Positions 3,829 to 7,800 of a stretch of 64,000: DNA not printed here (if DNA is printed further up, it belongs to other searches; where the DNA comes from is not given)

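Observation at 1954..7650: Compact type V-D (Cas12d/CasY-like) CRISPR-Cas locus: effector + cas1 + short-spacer array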

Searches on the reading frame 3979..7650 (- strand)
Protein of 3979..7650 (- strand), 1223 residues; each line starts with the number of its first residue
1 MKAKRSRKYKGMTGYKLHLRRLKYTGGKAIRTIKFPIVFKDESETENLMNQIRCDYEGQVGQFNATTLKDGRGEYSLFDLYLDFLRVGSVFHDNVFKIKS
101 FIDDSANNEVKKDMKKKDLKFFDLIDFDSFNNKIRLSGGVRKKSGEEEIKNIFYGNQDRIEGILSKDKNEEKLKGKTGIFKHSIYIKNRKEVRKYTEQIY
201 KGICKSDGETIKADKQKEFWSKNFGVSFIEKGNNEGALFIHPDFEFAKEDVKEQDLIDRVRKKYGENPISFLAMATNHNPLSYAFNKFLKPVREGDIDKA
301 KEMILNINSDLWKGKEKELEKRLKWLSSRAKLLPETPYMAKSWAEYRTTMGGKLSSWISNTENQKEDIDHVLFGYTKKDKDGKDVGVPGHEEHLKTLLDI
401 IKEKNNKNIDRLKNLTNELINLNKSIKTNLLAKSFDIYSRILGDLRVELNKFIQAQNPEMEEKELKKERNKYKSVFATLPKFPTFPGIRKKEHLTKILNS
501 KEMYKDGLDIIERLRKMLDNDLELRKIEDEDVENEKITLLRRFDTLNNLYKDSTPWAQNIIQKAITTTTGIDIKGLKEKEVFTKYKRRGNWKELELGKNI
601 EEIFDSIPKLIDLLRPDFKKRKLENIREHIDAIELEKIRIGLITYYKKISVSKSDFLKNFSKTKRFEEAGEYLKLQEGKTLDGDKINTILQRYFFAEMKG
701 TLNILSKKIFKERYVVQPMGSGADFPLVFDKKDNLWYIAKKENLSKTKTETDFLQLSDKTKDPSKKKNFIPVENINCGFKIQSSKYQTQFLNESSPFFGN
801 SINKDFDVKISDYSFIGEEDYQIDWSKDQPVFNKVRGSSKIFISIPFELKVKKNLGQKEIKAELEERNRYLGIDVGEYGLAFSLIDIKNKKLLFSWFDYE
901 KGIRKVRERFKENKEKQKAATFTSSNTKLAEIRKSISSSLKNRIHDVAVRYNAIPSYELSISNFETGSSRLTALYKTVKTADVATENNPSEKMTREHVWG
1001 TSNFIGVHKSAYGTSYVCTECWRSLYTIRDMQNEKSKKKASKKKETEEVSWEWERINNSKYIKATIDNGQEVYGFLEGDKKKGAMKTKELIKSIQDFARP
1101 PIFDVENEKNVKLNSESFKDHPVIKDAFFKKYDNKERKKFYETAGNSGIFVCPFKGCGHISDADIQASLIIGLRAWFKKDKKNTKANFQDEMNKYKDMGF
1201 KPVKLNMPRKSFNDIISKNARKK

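Call 5: search_protein_families(library=pfam, proteins=[window:3979-7650:-], max_evalue=1)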
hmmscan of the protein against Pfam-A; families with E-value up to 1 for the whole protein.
window:3979-7650:- (1223 aa): 4 families
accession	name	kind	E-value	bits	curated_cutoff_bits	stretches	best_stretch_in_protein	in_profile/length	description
PF10274.15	ParcG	-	0.019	15.6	22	1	573-657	44-133/183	Parkin co-regulated protein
PF14775.11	NYD-SP28_assoc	-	0.057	14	27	1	301-346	7-52/60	Sperm tail C-terminal domain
PF21614.2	DUF6854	-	0.17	12.7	27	1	643-704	6-67/96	Domain of unknown function (DUF6854)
PF11505.13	DUF3216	-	0.44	11.2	25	1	130-174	20-64/91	Protein of unknown function (DUF3216)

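Call 6: search_protein_families(library=ncbifam, proteins=[window:3979-7650:-], max_evalue=1)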
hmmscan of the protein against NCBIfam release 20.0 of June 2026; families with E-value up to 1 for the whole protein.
window:3979-7650:- (1223 aa): 3 families
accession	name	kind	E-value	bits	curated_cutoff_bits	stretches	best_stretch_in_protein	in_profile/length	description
NF033951.2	Cas12d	equivalog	0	1054.3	250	1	12-1179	1-1180/1180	type V CRISPR-associated protein Cas12d/CasY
NF033950.0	Cas12c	equivalog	1.4e-09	36.2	250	1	807-980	873-1043/1246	type V CRISPR-associated protein Cas12c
NF053769.1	CIS1_fam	equivalog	0.077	13.1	220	0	242-305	30-93/150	CIS1 family contractile injection system inner tube protein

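Call 7: search_protein_families(library=padloc, proteins=[window:3979-7650:-], max_evalue=1)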
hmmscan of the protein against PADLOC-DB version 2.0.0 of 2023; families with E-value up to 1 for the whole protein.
window:3979-7650:- (1223 aa): 4 families
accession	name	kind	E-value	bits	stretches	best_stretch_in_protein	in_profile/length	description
PDLC01666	Cas12d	-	5.9e-136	452.9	1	14-1104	1-945/945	CAS-V-D; effector__SPE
PDLC01667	Cas12d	-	1.7e-129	431.5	1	10-1185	6-972/986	Cas12d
PDLC01664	Cas12c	-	5.4e-25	85.5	3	816-1003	825-1003/1163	Cas12c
PDLC01663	Cas12c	-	2.2e-24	83.6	3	808-1002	825-1002/1165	CAS-V-C; effector__SPE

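Call 8: search_solved_structures(query=window:3979-7650:-, max_evalue=10, show_alignments=2)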
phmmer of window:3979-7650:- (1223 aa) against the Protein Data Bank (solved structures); distinct sequences matched with E-value up to 10: 2.
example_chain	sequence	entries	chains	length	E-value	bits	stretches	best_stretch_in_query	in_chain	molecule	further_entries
7v93_A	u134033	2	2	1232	2.1e-07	32.5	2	849-984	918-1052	cas12c2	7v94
1xou_A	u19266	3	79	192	0.66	10.9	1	906-993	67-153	EspA | Translocon EspA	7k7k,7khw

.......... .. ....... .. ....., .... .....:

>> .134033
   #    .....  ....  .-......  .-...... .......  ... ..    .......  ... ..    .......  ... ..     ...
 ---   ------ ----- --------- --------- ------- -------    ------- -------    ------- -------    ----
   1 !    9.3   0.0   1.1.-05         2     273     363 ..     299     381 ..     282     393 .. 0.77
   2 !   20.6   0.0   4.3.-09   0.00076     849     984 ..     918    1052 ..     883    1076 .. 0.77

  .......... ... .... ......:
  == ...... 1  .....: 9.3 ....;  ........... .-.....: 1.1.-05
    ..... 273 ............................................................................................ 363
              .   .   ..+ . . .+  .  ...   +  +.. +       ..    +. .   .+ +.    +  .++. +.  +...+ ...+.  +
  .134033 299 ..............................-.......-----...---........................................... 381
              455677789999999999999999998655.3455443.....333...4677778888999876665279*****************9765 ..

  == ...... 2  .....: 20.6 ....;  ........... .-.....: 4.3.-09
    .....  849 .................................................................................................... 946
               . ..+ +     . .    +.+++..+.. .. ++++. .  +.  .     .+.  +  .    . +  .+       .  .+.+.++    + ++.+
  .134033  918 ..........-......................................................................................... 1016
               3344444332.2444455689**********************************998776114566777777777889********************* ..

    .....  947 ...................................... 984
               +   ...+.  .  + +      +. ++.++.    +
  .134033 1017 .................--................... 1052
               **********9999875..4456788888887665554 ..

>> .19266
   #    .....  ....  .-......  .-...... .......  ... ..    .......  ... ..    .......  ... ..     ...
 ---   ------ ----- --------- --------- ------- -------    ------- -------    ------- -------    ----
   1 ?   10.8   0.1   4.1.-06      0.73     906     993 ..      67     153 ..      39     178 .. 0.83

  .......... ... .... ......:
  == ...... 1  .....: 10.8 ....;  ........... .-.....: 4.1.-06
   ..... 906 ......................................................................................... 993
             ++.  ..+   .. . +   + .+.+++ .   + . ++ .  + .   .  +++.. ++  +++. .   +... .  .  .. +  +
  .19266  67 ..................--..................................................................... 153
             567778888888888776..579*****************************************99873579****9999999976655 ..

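Call 9: find_homologous_proteins(query=window:3979-7650:-, max_evalue=0.001)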
Query window:3979-7650:- (1223 aa): 6 proteins with E <= 0.001 among 8000 candidates.
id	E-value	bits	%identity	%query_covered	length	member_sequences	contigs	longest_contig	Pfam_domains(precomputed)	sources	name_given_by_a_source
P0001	0.0e+0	2729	100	100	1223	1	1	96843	-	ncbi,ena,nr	ncbi:MAG: type V CRISPR-associated protein Cas12d [Candidatus Campbellbacteria bacterium]|nr:type V 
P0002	0.0e+0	1145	46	100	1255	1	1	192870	-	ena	-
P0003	1.8e-277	942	41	90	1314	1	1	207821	-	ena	-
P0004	6.7e-247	841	50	71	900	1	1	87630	-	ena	-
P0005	5.2e-236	805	41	79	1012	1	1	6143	-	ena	-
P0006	1.1e-118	416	30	97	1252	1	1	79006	-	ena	-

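Call 21: find_encoding_contigs(protein=P0002, flank=6000, max_places=2)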
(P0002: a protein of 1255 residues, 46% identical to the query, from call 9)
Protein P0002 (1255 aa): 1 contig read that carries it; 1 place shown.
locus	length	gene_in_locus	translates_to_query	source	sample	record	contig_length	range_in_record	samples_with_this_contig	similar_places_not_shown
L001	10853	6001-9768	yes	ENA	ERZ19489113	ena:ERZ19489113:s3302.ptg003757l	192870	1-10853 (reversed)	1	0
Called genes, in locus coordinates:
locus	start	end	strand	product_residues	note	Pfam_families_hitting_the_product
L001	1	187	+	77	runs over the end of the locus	PF00009:GTP_EFTU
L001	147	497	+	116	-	PF00009:GTP_EFTU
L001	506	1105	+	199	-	PF03144:GTP_EFTU_D2, PF03143:GTP_EFTU_D3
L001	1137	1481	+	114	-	PF00338:Ribosomal_S10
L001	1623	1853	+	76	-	-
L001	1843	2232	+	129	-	PF00297:Ribosomal_L3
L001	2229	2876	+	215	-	PF00573:Ribosomal_L4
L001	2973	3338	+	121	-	-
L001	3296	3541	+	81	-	PF00276:Ribosomal_L23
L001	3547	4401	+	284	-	PF00181:Ribosomal_L2_N, PF03947:Ribosomal_L2_C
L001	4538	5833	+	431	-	-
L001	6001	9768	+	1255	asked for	-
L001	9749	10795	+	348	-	PF01867:Cas_Cas1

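Call 22: find_encoding_contigs(protein=P0003, flank=6000, max_places=2)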
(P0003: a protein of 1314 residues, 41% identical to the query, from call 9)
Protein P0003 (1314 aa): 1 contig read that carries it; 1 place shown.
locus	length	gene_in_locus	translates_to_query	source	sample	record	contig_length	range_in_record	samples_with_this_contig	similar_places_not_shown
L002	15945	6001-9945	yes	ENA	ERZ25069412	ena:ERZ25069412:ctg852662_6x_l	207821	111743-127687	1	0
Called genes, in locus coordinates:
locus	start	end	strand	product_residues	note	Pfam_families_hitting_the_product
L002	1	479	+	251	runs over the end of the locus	PF08282:Hydrolase_3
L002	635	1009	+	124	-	PF01050:MannoseP_isomer, PF07883:Cupin_2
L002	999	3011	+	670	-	PF04041:Glyco_hydro_130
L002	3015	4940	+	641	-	PF04616:Glyco_hydro_43 (faint), PF04041:Glyco_hydro_130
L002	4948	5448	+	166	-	PF01467:CTP_transf_like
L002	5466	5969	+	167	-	PF00075:RNase_H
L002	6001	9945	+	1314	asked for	-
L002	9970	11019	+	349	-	PF01867:Cas_Cas1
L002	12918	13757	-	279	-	PF18306:LDcluster4, PF03641:Lysine_decarbox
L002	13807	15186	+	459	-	PF02308:MgtC, PF13194:DUF4010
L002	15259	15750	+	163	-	PF13274:SocA_Panacea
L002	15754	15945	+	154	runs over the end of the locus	-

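Call 23: find_encoding_contigs(protein=P0006, flank=6000, max_places=2)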
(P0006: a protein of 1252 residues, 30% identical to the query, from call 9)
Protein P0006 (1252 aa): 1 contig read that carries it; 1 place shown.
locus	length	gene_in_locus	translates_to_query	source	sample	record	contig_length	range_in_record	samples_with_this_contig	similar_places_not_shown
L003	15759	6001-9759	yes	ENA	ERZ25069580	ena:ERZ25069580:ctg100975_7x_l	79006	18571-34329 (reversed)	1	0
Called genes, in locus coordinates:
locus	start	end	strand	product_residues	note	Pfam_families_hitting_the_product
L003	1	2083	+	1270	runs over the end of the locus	-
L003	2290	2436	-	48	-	-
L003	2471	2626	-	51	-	-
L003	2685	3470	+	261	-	-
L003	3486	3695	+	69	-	-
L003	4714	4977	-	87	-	-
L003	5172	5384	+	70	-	-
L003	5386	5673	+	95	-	-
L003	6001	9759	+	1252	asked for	-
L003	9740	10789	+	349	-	PF01867:Cas_Cas1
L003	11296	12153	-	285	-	-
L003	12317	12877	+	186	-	-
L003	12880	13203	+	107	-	-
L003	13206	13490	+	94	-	-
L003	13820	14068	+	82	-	-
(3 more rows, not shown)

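Call 33: find_related_loci(query=A1, collection=genome_contigs, flank=8000)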
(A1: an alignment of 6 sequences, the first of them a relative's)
Query A1 (1223 aa) in genome_contigs; peptide patterns used: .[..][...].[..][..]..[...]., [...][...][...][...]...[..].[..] (x = any residue, [..] = any of these).
21 stretches matched a pattern; 2 encode a relative of the query (tblastn E <= 1e-3); 2 distinct loci.
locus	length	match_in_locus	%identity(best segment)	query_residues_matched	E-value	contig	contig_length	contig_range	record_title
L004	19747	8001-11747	29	5-1177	1e-119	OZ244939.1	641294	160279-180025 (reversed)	MAG: Candidatus Paceibacterota bacterium isolate 42719d17-90dc-4aa8-9b60-4e7b6e23aec2 genome assembly, chromosome: 1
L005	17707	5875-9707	30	8-1194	1e-97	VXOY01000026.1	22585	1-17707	MAG: Candidatus Spechtbacteria bacterium SB0662_bin_43 NODE_2171_length_22585_cov_45.260852, whole genome shotgun sequen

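Call 34: find_related_loci(query=A1, collection=metagenome_contigs, flank=8000)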
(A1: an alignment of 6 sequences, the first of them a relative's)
Query A1 (1223 aa) in metagenome_contigs; peptide patterns used: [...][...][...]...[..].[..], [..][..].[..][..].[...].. (x = any residue, [..] = any of these).
305 stretches matched a pattern, but none encodes a relative of the query by tblastn (E <= 1e-3).

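Call 35: find_related_loci(query=A1, collection=viral_contigs, flank=8000)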
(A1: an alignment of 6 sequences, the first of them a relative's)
Query A1 (1223 aa) in viral_contigs; peptide patterns used: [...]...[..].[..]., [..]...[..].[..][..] (x = any residue, [..] = any of these).
36 stretches matched a pattern, but none encodes a relative of the query by tblastn (E <= 1e-3).

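Call 37: find_encoding_contigs(protein=P0004, flank=8000, max_places=2)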
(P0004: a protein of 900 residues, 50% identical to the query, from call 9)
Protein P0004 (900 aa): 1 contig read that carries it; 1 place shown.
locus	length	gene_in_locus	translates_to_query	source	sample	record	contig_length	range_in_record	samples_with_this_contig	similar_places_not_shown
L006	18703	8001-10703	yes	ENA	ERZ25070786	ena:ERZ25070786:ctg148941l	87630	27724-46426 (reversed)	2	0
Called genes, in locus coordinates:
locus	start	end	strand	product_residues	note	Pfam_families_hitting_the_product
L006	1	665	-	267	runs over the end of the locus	PF02673:BacA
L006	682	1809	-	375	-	PF00464:SHMT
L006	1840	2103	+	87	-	-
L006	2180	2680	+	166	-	-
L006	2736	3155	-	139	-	PF06966:DUF1295, PF04140:ICMT, PF04191:PEMT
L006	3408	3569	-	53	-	-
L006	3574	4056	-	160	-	-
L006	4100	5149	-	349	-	PF01867:Cas_Cas1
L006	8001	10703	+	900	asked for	-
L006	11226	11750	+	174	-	-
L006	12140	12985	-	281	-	PF13433:Peripla_BP_5, PF13458:Peripla_BP_6, PF01094:ANF_receptor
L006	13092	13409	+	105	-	PF00118:Cpn60_TCP1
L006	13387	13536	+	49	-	-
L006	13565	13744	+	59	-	PF00118:Cpn60_TCP1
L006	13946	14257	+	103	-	PF00118:Cpn60_TCP1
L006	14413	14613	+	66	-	PF00118:Cpn60_TCP1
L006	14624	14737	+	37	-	-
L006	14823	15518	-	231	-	-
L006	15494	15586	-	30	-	-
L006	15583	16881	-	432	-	-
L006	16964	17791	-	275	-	-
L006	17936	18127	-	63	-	-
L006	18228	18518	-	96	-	-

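Call 38: find_encoding_contigs(protein=P0005, flank=8000, max_places=2)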
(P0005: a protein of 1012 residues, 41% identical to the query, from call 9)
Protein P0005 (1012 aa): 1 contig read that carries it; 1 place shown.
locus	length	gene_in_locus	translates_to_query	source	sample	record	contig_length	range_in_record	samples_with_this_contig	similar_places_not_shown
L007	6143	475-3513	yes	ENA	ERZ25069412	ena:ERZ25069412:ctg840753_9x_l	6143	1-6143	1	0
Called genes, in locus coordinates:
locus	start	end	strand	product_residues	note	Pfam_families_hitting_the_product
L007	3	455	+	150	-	?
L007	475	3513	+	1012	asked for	-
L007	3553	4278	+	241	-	-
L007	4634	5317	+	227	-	PF01867:Cas_Cas1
